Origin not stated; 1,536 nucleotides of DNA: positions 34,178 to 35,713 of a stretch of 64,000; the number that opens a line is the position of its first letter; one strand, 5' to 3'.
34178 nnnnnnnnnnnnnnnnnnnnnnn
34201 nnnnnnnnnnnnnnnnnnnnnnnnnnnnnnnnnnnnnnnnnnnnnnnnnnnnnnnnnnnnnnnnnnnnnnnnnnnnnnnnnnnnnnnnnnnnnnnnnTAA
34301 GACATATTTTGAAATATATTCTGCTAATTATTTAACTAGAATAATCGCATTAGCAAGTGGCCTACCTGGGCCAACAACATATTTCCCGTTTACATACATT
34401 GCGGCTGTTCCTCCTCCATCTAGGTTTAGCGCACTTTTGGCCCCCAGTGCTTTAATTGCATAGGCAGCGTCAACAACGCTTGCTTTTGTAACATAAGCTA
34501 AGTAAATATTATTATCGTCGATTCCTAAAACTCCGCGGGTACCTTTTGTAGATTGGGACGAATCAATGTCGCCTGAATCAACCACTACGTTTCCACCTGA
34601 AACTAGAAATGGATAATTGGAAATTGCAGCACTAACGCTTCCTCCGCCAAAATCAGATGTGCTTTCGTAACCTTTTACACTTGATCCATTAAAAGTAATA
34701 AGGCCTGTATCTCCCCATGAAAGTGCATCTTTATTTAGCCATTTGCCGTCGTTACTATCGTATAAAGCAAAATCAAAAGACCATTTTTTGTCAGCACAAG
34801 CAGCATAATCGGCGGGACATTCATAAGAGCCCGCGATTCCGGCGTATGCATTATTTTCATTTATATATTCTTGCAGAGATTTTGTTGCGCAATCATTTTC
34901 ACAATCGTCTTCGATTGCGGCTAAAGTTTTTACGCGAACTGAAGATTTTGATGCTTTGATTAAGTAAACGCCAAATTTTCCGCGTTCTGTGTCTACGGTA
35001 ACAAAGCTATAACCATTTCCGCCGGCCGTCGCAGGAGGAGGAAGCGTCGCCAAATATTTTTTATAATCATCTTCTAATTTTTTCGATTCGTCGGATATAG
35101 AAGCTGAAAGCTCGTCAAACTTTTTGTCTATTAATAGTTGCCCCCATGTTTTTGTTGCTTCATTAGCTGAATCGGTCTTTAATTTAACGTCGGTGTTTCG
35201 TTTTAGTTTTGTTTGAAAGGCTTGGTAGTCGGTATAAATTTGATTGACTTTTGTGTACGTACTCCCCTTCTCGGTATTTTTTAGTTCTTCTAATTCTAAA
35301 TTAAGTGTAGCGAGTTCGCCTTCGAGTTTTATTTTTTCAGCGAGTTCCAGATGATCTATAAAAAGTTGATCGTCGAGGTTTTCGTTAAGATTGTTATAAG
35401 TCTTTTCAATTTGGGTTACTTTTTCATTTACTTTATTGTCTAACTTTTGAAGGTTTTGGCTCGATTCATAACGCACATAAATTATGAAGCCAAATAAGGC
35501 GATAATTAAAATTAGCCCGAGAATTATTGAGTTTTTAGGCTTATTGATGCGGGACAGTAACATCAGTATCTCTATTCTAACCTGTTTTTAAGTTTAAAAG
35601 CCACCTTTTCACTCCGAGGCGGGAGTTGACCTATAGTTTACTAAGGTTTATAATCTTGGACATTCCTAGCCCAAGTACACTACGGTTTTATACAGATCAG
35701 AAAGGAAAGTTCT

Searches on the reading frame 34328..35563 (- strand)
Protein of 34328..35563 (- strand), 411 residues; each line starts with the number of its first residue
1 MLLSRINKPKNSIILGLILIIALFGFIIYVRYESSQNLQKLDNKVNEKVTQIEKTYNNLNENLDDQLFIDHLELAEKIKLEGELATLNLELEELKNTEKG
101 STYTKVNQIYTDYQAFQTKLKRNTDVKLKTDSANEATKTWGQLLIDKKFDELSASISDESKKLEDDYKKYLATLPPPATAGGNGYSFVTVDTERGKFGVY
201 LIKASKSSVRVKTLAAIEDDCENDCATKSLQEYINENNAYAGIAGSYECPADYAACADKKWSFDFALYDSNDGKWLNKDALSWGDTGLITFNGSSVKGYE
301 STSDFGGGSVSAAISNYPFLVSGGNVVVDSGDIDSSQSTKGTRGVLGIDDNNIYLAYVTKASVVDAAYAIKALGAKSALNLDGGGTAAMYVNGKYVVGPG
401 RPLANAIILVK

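Call 41: search_protein_families(library=pfam, proteins=[window:34328-35563:-], max_evalue=0.00001)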
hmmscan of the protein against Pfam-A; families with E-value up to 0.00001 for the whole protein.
window:34328-35563:- (411 aa): 1 family
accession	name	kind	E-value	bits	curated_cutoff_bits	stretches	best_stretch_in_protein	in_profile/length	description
PF09992.14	NAGPA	-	2.3e-15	57.6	25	1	305-409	57-168/169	Phosphodiester glycosidase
